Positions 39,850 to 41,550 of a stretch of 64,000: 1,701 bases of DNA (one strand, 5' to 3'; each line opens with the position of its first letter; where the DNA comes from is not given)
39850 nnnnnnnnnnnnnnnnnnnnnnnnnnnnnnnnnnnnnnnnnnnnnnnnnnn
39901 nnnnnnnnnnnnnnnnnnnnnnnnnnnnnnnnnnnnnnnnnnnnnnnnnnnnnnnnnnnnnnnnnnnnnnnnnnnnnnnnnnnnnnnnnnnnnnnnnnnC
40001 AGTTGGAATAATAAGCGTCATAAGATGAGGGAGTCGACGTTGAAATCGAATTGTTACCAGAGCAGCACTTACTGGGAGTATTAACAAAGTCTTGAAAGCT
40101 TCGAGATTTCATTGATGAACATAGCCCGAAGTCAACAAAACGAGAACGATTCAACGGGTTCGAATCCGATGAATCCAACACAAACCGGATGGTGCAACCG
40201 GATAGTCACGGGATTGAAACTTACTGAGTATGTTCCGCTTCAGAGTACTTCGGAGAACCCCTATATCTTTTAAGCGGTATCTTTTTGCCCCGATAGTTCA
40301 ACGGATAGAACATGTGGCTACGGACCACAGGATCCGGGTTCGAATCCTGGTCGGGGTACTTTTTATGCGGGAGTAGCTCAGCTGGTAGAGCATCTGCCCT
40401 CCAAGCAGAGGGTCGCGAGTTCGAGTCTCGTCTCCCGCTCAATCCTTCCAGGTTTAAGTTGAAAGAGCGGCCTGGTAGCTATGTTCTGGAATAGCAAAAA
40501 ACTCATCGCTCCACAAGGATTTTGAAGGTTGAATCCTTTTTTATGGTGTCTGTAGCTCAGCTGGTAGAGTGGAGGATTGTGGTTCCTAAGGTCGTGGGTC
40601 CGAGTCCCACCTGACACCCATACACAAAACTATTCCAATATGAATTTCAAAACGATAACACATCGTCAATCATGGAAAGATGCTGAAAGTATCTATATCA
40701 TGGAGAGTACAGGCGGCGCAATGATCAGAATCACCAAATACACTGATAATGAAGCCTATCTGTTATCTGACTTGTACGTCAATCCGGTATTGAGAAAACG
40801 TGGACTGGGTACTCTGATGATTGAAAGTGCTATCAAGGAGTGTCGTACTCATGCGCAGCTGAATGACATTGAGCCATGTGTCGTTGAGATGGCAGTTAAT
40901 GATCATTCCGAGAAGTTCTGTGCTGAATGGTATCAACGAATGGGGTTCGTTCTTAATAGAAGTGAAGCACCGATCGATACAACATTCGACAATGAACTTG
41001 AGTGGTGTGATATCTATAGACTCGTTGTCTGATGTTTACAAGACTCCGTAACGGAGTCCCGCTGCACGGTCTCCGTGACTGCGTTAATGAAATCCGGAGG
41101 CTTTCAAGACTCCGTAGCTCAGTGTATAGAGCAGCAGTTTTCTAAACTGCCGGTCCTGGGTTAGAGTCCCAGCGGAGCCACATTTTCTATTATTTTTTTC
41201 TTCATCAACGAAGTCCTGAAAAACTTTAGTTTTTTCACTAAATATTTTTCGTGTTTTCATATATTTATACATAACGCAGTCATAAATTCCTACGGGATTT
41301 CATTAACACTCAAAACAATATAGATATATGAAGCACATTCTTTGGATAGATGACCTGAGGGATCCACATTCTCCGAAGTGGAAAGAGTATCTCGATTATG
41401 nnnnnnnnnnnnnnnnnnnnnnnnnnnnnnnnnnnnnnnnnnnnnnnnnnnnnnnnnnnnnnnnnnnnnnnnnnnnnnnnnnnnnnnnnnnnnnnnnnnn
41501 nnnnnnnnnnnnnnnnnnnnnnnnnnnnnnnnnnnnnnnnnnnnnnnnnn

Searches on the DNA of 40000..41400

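Call 61: search_rna_families(source=window, start=40000, end=41400, threshold=evalue, max_evalue=10)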
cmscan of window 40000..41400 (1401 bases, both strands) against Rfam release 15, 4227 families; matches with E-value up to 10: 11.
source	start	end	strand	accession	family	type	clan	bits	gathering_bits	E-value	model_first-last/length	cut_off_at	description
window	40367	40439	+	RF00005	tRNA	Gene; tRNA;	CL00001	67.5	29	3.3e-14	1-71/71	no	tRNA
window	40287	40358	+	RF00005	tRNA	Gene; tRNA;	CL00001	61.4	29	1.6e-12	1-71/71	no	tRNA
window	41108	41180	+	RF00005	tRNA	Gene; tRNA;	CL00001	60.2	29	3.5e-12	1-71/71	no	tRNA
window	40546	40618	+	RF00005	tRNA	Gene; tRNA;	CL00001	55.3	29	7.7e-11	1-71/71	no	tRNA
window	41148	41271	-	RF02194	HPnc0260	Gene; antisense;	-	25.1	59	8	1-156/156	no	Bacterial antisense RNA HPnc0260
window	40107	40146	+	RF00278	SNORD50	Gene; snRNA; snoRNA; CD-box;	-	17.7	42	2.2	1-72/72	no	Small nucleolar RNA SNORD50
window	40330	40391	+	RF02553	YrlA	Gene; sRNA;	-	17.4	69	1.8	27-81/114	no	Y RNA-like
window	40920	40993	+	RF03215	mir-5360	Gene; miRNA;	-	16.6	79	4.4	1-81/81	no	mir-5360 microRNA precursor family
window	40168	40220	-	RF01338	CRISPR-DR25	Gene; CRISPR;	CL00014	16.2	36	8.3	1-25/25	no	CRISPR RNA direct repeat element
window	40546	40619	-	RF04354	Plastid-ycf2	Cis-reg;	-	15.7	65.7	6.5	1-75/75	no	Plastid-ycf2 5UTR RNA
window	40157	40167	+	RF00023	tmRNA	Gene;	CL00001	5.8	47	9.5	350-360/374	no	transfer-messenger RNA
